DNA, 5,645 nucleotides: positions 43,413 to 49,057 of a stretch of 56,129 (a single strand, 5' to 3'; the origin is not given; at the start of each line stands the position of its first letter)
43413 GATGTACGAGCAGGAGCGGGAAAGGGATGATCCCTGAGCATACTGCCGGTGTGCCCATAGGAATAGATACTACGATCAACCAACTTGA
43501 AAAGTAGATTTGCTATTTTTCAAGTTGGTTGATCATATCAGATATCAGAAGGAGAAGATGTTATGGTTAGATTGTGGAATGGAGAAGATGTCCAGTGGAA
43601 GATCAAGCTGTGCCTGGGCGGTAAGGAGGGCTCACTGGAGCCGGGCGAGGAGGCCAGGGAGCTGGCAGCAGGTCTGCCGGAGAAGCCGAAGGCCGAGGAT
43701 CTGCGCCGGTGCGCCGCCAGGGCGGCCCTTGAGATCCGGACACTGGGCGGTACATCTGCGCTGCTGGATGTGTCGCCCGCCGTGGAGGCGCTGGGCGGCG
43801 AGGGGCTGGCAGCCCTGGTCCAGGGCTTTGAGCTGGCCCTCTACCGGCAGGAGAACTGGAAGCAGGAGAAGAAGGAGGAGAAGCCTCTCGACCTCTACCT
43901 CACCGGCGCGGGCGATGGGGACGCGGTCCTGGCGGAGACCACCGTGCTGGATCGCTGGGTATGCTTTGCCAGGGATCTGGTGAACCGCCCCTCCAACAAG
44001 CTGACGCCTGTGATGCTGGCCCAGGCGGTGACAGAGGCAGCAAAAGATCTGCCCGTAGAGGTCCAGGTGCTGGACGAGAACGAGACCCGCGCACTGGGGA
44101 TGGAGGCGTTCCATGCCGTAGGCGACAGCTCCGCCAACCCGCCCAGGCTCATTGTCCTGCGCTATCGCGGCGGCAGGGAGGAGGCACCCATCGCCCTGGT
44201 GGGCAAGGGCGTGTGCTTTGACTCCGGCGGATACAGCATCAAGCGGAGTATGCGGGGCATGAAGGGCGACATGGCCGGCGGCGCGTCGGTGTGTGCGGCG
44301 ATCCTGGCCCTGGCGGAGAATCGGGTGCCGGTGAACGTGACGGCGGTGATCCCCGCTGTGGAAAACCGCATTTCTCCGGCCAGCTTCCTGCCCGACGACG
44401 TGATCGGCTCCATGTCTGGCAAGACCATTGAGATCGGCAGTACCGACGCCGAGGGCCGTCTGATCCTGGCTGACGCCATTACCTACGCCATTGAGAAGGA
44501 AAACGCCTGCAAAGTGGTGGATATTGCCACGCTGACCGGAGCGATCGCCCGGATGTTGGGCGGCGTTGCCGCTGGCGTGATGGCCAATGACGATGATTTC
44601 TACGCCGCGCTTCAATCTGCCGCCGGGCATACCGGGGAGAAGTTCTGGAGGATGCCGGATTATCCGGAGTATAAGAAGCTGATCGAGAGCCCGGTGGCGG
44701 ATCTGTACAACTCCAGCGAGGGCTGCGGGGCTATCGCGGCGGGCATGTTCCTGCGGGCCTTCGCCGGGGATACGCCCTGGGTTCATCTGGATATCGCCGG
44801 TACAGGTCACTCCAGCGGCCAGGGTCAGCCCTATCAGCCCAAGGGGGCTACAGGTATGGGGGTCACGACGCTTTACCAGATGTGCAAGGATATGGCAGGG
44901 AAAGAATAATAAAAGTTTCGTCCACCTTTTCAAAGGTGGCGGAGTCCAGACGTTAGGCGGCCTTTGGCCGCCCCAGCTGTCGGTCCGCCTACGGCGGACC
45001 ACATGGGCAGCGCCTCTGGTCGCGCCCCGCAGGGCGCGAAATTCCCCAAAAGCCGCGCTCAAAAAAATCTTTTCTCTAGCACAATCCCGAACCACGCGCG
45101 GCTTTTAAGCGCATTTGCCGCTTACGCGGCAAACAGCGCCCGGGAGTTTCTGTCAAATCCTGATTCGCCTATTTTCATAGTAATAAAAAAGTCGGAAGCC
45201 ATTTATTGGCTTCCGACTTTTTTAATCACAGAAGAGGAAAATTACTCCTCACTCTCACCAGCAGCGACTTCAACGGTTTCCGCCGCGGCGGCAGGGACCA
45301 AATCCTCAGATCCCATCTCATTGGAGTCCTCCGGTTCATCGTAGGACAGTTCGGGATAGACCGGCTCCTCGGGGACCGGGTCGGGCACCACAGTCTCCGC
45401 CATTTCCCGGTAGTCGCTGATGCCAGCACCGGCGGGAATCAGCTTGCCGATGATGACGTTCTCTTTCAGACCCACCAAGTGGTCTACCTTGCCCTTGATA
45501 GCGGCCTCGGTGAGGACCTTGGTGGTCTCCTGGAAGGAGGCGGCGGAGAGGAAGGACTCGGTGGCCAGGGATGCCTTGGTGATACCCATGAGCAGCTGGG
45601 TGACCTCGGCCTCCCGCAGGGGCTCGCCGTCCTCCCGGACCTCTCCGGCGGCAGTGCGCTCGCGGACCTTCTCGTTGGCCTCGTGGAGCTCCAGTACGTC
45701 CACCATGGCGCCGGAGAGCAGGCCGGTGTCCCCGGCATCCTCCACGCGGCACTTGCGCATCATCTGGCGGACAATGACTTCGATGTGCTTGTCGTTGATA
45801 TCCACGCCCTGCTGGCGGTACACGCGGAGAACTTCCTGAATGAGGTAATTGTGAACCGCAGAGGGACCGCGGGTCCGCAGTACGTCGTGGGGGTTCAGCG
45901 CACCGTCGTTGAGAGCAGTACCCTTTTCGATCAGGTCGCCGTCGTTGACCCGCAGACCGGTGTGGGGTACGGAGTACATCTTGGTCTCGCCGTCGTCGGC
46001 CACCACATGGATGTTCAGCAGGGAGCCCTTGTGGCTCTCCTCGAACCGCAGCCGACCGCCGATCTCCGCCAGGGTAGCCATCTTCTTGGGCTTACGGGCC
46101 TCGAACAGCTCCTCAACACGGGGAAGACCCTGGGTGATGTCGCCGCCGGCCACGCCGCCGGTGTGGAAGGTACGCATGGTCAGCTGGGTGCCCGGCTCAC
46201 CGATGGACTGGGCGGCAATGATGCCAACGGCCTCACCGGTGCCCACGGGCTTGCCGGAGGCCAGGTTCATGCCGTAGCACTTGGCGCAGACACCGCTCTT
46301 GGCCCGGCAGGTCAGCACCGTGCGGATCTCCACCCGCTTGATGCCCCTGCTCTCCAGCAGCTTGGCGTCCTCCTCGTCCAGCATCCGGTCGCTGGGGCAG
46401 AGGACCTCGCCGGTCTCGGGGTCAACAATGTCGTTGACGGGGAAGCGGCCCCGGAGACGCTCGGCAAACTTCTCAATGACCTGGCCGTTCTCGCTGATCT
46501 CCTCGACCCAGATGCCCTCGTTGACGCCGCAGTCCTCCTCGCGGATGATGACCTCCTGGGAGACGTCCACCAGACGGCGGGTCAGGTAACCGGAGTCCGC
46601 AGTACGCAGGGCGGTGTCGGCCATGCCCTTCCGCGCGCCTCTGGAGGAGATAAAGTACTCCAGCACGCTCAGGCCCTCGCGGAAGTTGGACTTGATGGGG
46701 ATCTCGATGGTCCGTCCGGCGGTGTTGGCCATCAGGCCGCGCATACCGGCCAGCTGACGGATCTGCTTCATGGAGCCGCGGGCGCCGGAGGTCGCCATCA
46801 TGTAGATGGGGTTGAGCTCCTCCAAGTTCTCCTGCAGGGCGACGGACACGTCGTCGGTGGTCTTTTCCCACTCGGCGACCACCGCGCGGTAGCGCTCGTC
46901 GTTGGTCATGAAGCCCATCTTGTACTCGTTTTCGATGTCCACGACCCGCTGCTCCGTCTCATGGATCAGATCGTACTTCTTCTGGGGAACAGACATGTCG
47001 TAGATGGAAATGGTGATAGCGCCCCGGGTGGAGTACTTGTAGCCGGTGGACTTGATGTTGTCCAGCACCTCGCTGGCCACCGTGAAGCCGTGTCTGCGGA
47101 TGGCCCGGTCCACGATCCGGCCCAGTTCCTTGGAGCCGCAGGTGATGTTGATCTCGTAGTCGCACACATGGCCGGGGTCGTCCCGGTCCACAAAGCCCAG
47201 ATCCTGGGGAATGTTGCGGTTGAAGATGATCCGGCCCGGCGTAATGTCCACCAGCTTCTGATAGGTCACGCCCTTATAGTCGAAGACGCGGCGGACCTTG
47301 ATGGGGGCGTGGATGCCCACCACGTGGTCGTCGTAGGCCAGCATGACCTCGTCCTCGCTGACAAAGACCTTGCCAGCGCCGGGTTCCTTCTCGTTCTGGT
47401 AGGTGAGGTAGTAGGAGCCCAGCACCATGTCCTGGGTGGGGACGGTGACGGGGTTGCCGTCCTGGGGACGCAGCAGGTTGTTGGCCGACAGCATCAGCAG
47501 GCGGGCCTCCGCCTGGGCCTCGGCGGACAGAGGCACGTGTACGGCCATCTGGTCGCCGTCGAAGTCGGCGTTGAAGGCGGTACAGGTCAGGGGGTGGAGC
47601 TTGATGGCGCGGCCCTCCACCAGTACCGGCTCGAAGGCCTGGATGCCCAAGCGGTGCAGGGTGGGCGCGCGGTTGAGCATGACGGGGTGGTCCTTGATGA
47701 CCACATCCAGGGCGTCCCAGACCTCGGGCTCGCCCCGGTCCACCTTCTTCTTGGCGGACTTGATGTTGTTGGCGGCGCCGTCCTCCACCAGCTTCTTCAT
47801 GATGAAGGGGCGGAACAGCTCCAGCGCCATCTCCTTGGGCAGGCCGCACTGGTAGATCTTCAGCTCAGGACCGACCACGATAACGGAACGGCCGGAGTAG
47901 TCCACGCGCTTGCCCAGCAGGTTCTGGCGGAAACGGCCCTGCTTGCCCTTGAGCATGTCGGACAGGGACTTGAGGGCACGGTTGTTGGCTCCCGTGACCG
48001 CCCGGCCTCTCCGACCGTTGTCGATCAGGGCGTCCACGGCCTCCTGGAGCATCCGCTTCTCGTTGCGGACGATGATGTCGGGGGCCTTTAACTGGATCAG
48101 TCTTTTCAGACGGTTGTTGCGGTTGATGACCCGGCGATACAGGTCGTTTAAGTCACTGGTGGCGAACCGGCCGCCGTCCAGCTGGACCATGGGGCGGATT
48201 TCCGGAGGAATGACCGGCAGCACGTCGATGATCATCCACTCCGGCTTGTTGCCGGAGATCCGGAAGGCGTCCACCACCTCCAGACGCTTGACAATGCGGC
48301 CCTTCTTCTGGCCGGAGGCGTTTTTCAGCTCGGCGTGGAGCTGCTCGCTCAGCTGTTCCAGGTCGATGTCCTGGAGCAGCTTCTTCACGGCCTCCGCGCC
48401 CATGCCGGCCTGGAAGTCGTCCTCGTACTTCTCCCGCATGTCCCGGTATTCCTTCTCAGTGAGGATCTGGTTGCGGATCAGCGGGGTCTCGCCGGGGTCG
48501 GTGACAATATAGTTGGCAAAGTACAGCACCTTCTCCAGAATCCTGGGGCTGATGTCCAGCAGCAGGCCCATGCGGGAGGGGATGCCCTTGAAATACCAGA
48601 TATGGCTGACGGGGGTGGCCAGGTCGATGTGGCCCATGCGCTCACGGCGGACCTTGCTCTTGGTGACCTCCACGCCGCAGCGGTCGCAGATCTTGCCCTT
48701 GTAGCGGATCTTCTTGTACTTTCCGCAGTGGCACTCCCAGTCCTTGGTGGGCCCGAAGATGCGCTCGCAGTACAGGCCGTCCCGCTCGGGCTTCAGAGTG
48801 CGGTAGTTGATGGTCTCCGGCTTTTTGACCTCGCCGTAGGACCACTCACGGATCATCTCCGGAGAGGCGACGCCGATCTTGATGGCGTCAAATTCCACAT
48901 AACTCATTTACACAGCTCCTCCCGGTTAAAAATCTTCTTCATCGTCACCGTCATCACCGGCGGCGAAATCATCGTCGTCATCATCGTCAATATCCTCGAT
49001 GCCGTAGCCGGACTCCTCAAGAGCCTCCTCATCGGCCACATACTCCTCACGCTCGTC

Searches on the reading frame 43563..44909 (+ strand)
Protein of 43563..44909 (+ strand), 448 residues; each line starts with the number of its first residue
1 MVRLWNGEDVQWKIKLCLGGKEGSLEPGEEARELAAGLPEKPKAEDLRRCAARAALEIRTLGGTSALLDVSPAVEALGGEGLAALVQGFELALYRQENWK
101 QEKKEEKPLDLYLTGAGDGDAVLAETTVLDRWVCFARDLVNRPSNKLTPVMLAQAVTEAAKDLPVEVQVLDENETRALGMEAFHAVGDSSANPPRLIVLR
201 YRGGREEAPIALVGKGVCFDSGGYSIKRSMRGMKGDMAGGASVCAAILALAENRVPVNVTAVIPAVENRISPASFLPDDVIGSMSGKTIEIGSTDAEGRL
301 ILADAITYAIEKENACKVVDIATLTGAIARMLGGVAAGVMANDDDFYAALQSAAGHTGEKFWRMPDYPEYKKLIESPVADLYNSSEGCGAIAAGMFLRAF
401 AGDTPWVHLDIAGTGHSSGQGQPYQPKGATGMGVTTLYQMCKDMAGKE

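Call 15: search_protein_families(library=pfam, proteins=[window:43563-44909:+])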
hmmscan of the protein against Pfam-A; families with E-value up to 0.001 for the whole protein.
window:43563-44909:+ (448 aa): 2 families
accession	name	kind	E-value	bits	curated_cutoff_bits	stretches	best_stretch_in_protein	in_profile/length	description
PF00883.26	Peptidase_M17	-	2.8e-113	378.8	25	1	135-437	2-309/310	Cytosol aminopeptidase family, catalytic domain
PF02789.23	Peptidase_M17_N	-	0.00061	20.1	23.4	0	37-103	61-129/129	Cytosol aminopeptidase family, N-terminal domain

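Call 25: find_encoding_contigs(protein=window:43563-44909:+, flank=2500, max_places=10)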
Protein window:43563-44909:+ (448 aa): 3 contigs read that carry it; 2 places shown.
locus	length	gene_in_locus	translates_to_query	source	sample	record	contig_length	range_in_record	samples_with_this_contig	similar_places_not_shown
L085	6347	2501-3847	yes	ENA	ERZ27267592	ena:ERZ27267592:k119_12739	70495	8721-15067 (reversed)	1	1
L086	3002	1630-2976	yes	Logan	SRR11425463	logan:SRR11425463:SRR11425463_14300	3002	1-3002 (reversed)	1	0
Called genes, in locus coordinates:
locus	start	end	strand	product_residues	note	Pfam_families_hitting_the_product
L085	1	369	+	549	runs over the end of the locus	PF00512:HisKA, PF02518:HATPase_c, PF00072:Response_reg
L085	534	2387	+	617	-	-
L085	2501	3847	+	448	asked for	PF00883:Peptidase_M17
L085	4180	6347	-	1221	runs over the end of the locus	PF04997:RNA_pol_Rpb1_1, PF00623:RNA_pol_Rpb1_2, PF04983:RNA_pol_Rpb1_3, PF05000:RNA_pol_Rpb1_4, PF04998:RNA_pol_Rpb1_5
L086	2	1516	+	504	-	?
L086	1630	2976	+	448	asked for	PF00883:Peptidase_M17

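Call 68: find_homologous_proteins(query=window:43563-44909:+, max_evalue=1e-100)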
Query window:43563-44909:+ (448 aa): 342 proteins with E <= 1e-100 among 8000 candidates; the best 120 are listed.
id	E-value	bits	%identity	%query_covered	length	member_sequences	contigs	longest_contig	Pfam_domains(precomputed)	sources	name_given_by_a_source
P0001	1.2e-282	956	95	100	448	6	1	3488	PF00883.27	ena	-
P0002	2.0e-235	800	79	100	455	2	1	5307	PF00883.27,PF02789.24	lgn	-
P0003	6.1e-233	792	80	100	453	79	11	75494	PF00883.27,PF02789.24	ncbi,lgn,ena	-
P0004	1.1e-231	788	80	99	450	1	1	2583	PF00883.27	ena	-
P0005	1.6e-231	787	80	99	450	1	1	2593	PF00883.27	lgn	-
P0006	1.9e-231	787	80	99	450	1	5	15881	PF00883.27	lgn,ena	-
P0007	2.6e-231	787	80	99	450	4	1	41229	PF00883.27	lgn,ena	-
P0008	3.2e-231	786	80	99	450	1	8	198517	PF00883.27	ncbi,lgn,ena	-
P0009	5.6e-231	785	80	99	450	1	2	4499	PF00883.27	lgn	-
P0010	7.6e-231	785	80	99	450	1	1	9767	PF00883.27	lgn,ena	-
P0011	1.3e-230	784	80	99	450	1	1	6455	PF00883.27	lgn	-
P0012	2.4e-230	783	80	99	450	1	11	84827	PF00883.27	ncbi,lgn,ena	-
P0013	1.6e-229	781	80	99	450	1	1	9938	PF00883.27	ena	-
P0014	1.1e-228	778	80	99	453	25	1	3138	PF00883.27,PF02789.24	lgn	-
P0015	1.4e-228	778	76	100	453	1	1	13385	PF00883.27,PF02789.24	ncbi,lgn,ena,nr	ncbi:MAG: leucyl aminopeptidase [Oscillibacter sp.]|nr:leucyl aminopeptidase [Oscillibacter sp.]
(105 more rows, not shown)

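Call 69: find_encoding_contigs(protein=P0001, flank=3000, max_places=4)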
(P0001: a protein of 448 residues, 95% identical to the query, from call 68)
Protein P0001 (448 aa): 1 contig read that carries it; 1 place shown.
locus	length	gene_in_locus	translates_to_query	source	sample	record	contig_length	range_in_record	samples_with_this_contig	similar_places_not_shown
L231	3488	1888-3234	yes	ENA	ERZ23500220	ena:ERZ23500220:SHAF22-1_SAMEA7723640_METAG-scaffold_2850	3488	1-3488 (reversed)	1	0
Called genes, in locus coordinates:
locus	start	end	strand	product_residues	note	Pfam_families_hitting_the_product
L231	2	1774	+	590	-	?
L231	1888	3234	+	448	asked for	PF00883:Peptidase_M17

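Call 70: find_encoding_contigs(protein=P0008, flank=10000, max_places=3)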
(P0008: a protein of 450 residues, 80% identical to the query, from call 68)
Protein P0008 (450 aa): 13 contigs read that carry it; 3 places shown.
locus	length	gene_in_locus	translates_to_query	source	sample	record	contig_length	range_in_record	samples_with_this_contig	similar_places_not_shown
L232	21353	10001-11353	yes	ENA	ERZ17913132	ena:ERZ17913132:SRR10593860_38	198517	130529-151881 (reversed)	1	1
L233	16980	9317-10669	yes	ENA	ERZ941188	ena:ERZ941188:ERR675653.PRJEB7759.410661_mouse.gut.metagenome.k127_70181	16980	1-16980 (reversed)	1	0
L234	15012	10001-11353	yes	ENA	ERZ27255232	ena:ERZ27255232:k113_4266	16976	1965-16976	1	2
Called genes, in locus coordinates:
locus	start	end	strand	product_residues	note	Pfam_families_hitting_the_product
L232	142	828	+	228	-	PF09560:Spore_YunB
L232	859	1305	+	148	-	PF00149:Metallophos (weak), PF12850:Metallophos_2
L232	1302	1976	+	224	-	PF00072:Response_reg, PF00486:Trans_reg_C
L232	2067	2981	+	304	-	PF00005:ABC_tran, PF13304:AAA_21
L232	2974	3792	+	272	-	PF12730:ABC2_membrane_4 (weak), PF12698:ABC2_membrane_3 (weak)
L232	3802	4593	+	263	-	-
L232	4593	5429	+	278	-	PF01061:ABC2_membrane (weak), PF12730:ABC2_membrane_4 (weak), PF12698:ABC2_membrane_3 (weak)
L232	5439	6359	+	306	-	PF00512:HisKA, PF02518:HATPase_c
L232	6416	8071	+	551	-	PF00512:HisKA, PF02518:HATPase_c, PF00072:Response_reg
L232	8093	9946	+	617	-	-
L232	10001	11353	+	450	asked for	PF00883:Peptidase_M17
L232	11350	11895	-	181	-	PF13238:AAA_18, PF13671:AAA_33 (faint), PF01202:SKI (weak)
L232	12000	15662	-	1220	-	PF04997:RNA_pol_Rpb1_1, PF00623:RNA_pol_Rpb1_2, PF04983:RNA_pol_Rpb1_3, PF05000:RNA_pol_Rpb1_4, PF04998:RNA_pol_Rpb1_5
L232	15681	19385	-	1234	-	PF04563:RNA_pol_Rpb2_1, PF04561:RNA_pol_Rpb2_2, PF04565:RNA_pol_Rpb2_3, PF10385:RNA_pol_Rpb2_45, PF00562:RNA_pol_Rpb2_6, PF04560:RNA_pol_Rpb2_7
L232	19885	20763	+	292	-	PF00849:PseudoU_synth_2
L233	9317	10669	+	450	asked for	PF00883:Peptidase_M17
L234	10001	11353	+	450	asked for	PF00883:Peptidase_M17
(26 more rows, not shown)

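Call 71: find_encoding_contigs(protein=P0003, flank=10000, max_places=3)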
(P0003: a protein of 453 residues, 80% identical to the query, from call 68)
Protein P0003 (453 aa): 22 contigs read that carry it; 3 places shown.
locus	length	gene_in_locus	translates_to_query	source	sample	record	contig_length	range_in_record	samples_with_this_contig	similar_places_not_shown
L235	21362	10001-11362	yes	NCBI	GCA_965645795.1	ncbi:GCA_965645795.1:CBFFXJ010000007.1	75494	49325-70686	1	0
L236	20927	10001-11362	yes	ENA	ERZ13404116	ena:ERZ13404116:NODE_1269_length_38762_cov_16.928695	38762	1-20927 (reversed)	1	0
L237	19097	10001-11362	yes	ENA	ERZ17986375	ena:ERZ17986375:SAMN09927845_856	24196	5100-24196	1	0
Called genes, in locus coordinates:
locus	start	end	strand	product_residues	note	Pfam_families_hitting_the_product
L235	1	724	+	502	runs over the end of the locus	PF01676:Metalloenzyme, PF06415:iPGM_N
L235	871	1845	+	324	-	PF00376:MerR, PF13411:MerR_1, PF14526:Cass2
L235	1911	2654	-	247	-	PF00106:adh_short, PF01370:Epimerase (weak), PF08659:KR, PF23441:SDR, PF13561:adh_short_C2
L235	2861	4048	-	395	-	PF00871:Acetate_kinase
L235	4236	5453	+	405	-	PF05636:HIGH_NTase1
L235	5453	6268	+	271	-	PF11738:DUF3298 (faint)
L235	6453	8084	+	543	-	PF00512:HisKA, PF02518:HATPase_c, PF00072:Response_reg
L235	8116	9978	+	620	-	-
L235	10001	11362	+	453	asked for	PF02789:Peptidase_M17_N, PF00883:Peptidase_M17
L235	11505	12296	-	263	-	-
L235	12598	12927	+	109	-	PF01638:HxlR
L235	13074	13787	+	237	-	PF08241:Methyltransf_11, PF13649:Methyltransf_25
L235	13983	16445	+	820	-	PF00580:UvrD-helicase, PF13604:AAA_30 (faint), PF01443:Viral_helicase1 (faint), PF00580:UvrD-helicase, PF13245:AAA_19, PF13361:UvrD_C, PF13538:UvrD_C_2, PF21196:PcrA_UvrD_tudor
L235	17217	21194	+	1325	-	PF02811:PHP, PF00929:RNase_T, PF07733:DNA_pol3_alpha, PF17657:DNA_pol3_finger, PF14579:HHH_6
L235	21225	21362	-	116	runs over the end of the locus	PF01381:HTH_3, PF12844:HTH_19, PF13560:HTH_31, PF13443:HTH_26 (weak)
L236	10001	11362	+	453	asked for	PF02789:Peptidase_M17_N, PF00883:Peptidase_M17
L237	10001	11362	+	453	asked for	PF02789:Peptidase_M17_N, PF00883:Peptidase_M17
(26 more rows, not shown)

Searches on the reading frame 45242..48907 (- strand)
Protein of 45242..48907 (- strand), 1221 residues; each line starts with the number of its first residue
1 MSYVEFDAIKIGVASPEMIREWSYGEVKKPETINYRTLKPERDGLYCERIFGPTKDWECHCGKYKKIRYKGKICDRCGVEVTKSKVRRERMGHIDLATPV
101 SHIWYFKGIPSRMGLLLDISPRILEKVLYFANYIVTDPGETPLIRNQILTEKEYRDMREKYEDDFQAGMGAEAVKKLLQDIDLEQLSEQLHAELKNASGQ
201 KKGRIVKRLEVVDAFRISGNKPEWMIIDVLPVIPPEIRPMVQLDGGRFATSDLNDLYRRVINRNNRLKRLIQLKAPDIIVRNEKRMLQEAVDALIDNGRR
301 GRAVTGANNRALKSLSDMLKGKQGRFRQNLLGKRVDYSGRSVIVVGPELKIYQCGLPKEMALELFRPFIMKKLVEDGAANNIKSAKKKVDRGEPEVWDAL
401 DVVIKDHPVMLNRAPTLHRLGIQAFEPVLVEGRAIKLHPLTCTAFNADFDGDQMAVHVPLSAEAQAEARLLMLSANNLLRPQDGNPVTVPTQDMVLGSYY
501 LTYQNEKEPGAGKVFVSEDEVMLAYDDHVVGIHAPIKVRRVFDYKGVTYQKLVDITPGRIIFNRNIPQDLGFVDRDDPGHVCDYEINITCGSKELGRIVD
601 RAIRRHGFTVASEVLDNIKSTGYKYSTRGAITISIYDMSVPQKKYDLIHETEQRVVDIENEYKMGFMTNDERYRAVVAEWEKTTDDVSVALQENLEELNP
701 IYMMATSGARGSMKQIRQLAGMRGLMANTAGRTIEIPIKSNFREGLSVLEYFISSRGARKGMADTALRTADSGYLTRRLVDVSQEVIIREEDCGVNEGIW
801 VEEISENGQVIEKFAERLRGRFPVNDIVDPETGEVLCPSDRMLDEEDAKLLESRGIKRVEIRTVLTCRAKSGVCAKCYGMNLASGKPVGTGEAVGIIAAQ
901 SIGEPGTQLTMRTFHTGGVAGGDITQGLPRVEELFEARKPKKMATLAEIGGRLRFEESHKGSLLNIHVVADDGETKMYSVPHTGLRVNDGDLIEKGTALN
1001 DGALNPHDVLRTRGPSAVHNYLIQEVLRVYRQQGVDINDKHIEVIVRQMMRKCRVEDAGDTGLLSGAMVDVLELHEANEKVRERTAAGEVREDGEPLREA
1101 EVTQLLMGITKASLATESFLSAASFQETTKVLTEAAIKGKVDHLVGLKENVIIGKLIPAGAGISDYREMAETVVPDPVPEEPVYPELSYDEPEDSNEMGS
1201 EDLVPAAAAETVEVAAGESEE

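Call 21: find_related_loci(query=window:45242-48907:-, collection=genome_contigs, flank=10000)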
Query window:45242-48907:- (1221 aa) in genome_contigs; peptide patterns used: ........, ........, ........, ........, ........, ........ (x = any residue, [..] = any of these).
600 stretches matched a pattern (row limit reached: there are more); 600 encode a relative of the query (tblastn E <= 1e-3); the best 80 are kept; 80 distinct loci.
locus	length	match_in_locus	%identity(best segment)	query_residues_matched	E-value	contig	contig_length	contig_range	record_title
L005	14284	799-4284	69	1-1163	0e+0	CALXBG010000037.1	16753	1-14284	MAG: uncultured Pygmaiobacter sp. isolate E01__bin380 genome assembly, contig: E01__k127_5415104, whole genome shotgun s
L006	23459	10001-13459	68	5-1169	0e+0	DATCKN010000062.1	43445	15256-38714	MAG TPA_asm: Thermoclostridium sp. isolate SMAG_U7097 k141_178322, whole genome shotgun sequence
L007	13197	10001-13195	74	1-1044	0e+0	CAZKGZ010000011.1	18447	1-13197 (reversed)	MAG TPA_asm: uncultured Oscillospiraceae bacterium isolate binchicken_co323_274 genome assembly, contig: NODE_2979_lengt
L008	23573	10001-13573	66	3-1191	0e+0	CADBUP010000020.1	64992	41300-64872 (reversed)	MAG: uncultured Ruminococcus sp. isolate RUG14314 genome assembly, contig: RUG14314_asm_20, whole genome shotgun sequenc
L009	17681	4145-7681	67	6-1169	0e+0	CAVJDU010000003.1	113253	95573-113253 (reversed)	uncultured Coriobacteriaceae bacterium isolate H07682-L1_cleanbin_000007 genome assembly, contig: Spades_H07682-L1_conti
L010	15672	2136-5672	67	6-1169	0e+0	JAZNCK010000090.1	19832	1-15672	MAG: Acutalibacteraceae bacterium isolate T1900044732_TS20190198.MAGScoT_cleanbin_000061 SGB_2016_k141_2499472, whole ge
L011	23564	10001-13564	67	1-1169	0e+0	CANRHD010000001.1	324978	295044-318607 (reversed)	MAG: uncultured Clostridia bacterium isolate Lapin-022__bin52 genome assembly, contig: Lapin-022__NODE_9_length_324978_c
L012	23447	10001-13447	66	6-1170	0e+0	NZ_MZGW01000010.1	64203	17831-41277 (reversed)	Alkalithermobacter paradoxus strain DSM 7309 CLOTH_contig000010, whole genome shotgun sequence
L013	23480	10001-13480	66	6-1169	0e+0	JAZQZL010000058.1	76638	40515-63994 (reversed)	MAG: Candidatus Flemingiibacterium sp. isolate T1900045155_TC20190149.MAGScoT_cleanbin_000011 SGB_4976_k141_425086, whol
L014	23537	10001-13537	66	6-1169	0e+0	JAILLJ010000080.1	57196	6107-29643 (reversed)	MAG: Clostridiales bacterium isolate RUI225 k141_1330515_flag=0_multi=14.0000_len=57196, whole genome shotgun sequence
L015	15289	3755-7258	68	4-1168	0e+0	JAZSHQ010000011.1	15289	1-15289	MAG: Eubacteriales bacterium isolate T1900044574_TS20190040.MAGScoT_cleanbin_000056 SGB_479_k141_233126, whole genome sh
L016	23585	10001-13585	68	1-1196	0e+0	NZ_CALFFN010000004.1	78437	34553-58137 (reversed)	MAG: uncultured Neglectibacter sp. isolate SRR5024280_bin.39_CONCOCT_v1.1_MAG ERZ505334.340, whole genome shotgun sequen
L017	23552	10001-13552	66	5-1190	0e+0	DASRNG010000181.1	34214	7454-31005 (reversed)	MAG TPA_asm: Oscillospiraceae bacterium isolate SMAG_U10236 k141_1044029, whole genome shotgun sequence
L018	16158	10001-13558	65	4-1180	0e+0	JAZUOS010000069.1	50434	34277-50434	MAG: Acutalibacteraceae bacterium isolate T1900044870_TS20190336.MAGScoT_cleanbin_000011 SGB_3167_k141_778855, whole gen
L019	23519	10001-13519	65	6-1193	0e+0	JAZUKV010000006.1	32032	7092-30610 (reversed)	MAG: Clostridia bacterium isolate T1900045248_TH20190018.MAGScoT_cleanbin_000014 SGB_5695_k141_3406415, whole genome sho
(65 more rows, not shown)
